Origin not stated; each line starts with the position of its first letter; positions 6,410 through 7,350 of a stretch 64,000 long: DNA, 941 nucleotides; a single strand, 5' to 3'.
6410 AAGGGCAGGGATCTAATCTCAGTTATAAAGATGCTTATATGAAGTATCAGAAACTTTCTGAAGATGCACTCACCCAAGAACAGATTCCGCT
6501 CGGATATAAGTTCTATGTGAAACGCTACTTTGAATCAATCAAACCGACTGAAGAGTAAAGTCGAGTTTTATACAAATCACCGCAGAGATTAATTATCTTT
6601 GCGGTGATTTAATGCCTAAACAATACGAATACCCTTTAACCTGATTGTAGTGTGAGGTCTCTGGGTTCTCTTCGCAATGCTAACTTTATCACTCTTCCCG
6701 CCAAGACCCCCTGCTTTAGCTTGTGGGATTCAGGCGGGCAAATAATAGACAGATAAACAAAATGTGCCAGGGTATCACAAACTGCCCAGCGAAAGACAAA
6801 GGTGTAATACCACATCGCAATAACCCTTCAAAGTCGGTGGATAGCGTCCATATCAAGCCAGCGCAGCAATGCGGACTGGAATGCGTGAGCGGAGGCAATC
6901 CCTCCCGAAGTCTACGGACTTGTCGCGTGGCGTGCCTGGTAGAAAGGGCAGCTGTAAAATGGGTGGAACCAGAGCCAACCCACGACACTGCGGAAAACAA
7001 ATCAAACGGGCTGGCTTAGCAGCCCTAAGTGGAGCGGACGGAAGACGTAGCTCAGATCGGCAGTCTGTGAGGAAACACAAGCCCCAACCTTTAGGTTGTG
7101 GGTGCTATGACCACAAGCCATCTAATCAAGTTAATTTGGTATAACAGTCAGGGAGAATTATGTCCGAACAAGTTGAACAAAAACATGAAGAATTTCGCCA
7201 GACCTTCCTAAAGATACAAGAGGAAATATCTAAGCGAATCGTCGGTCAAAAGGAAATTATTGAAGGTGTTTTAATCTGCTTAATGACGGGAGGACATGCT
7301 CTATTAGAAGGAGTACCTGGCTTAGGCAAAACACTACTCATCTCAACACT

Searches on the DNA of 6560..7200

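Call 62: search_rna_families(source=window, start=6560, end=7200, threshold=evalue, max_evalue=1)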
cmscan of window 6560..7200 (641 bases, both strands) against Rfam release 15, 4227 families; matches with E-value up to 1: 1.
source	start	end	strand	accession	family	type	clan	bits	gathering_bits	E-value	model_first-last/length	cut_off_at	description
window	6567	6620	-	RF04077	mir-1245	Gene; miRNA;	-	20.8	79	0.38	1-69/69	no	mir-1245 microRNA precursor family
